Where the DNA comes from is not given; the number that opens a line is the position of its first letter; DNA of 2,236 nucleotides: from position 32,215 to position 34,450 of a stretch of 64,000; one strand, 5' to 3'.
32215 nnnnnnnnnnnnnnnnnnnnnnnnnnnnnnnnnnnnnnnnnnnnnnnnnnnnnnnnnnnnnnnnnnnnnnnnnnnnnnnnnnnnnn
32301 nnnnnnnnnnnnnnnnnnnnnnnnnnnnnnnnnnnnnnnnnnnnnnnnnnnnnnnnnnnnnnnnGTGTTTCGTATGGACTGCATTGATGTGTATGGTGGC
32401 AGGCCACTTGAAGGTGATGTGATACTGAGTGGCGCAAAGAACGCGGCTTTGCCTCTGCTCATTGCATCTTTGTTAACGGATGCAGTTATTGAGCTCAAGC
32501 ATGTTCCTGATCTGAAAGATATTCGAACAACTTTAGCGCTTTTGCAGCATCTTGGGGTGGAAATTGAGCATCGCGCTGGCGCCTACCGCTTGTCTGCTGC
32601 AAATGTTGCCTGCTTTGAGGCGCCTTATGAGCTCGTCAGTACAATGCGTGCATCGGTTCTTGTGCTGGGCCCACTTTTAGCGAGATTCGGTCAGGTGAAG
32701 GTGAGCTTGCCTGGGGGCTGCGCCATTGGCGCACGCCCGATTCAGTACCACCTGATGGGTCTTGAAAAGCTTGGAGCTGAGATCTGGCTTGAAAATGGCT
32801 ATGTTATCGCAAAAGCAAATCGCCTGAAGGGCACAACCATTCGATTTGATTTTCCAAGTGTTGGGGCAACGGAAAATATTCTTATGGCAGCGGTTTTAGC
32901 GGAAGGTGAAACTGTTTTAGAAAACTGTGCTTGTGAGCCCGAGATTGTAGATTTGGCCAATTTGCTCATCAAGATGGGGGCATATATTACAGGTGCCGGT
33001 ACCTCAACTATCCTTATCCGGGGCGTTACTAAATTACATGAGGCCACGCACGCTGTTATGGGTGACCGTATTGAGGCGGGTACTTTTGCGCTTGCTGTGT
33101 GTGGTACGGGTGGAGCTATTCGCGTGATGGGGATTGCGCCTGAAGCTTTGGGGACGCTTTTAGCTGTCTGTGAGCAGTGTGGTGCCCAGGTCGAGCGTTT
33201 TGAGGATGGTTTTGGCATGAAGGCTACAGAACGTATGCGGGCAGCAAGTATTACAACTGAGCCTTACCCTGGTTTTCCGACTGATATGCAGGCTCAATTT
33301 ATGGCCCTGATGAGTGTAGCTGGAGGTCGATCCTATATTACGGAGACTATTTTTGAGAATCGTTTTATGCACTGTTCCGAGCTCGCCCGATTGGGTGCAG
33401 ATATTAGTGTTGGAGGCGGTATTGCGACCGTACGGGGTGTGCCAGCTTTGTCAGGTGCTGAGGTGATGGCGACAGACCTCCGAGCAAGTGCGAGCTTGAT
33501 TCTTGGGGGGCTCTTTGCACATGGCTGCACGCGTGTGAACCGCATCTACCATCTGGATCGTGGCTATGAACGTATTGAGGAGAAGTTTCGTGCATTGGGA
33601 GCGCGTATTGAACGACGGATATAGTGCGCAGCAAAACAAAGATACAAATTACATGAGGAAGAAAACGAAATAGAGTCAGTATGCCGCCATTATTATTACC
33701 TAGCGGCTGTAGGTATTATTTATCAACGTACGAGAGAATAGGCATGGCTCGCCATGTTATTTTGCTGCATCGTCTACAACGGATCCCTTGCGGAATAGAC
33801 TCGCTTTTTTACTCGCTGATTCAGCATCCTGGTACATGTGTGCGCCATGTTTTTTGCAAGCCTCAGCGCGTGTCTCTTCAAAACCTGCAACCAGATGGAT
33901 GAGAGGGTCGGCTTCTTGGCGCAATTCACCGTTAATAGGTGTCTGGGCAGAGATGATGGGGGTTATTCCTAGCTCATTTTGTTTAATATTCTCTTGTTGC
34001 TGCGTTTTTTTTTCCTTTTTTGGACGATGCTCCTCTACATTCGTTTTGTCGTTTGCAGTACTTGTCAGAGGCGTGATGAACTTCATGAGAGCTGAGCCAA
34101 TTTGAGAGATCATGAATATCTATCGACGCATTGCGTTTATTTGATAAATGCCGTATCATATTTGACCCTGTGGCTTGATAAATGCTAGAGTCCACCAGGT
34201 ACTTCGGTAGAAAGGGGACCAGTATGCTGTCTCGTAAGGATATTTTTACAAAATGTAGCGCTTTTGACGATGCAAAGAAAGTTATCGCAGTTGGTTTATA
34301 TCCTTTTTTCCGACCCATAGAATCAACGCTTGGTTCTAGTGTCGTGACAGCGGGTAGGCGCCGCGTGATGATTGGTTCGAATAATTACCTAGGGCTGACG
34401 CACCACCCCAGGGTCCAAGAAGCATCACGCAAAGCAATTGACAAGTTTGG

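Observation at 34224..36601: AONS/serine-palmitoyltransferase-family enzyme translationally coupled to a 383-aa two-lobed GNAT-like acyltransferase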

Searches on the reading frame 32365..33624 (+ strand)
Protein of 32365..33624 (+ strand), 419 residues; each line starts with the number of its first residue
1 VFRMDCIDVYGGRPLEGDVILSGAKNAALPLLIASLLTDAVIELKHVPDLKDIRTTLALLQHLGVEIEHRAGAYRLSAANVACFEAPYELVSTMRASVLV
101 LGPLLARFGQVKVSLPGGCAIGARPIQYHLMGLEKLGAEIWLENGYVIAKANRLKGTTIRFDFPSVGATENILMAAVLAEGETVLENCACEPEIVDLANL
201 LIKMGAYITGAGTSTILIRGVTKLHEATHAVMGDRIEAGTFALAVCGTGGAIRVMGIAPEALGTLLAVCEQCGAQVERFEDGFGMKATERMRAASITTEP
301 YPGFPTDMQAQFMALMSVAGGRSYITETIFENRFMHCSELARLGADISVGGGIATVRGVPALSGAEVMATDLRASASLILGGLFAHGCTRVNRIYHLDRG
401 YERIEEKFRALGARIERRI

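Call 3: search_protein_families(library=pfam, proteins=[window:32365-33624:+], max_evalue=0.01)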
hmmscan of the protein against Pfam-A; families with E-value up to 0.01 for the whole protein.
window:32365-33624:+ (419 aa): 1 family
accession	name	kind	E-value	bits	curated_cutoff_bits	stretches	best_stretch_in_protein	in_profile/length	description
PF00275.25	EPSP_synthase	-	1.5e-107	360.3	22.8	1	10-407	2-416/417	EPSP synthase (3-phosphoshikimate 1-carboxyvinyltransferase)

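Call 4: search_protein_families(library=ncbifam, proteins=[window:32365-33624:+], max_evalue=0.01)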
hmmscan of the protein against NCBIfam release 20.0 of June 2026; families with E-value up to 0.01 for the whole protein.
window:32365-33624:+ (419 aa): 6 families
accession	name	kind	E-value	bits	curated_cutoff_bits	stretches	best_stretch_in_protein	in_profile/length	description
NF006873.0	PRK09369.1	subfamily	1.2e-172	574.3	297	1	4-417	1-416/419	UDP-N-acetylglucosamine 1-carboxyvinyltransferase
TIGR01072.1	murA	equivalog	2.7e-166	553.5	392.7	1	4-417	1-416/416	UDP-N-acetylglucosamine 1-carboxyvinyltransferase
NF009470.0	PRK12830.1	equivalog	6.9e-133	443.4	552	1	4-417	1-414/417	UDP-N-acetylglucosamine 1-carboxyvinyltransferase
TIGR01356.1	aroA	equivalog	2e-14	53.3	287.25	1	17-395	1-396/415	3-phosphoshikimate 1-carboxyvinyltransferase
NF011381.1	PRK14806.1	equivalog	1.4e-10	40.1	902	1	11-276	308-578/733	bifunctional prephenate dehydrogenase/3-phosphoshikimate 1-carboxyvinyltransferase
NF008816.0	PRK11860.1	equivalog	0.00017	19.9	943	0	2-140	2-140/662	bifunctional 3-phosphoshikimate 1-carboxyvinyltransferase/cytidylate kinase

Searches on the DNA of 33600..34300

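Call 72: search_rna_families(source=window, start=33600, end=34300, threshold=evalue, max_evalue=1)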
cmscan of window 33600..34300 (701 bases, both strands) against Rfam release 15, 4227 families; matches with E-value up to 1: 1.
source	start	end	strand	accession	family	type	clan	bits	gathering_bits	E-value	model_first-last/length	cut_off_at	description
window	34068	34097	+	RF01133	sR3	Gene; snRNA; snoRNA; CD-box;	-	13.9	41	0.51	26-55/55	no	Small nucleolar RNA sR3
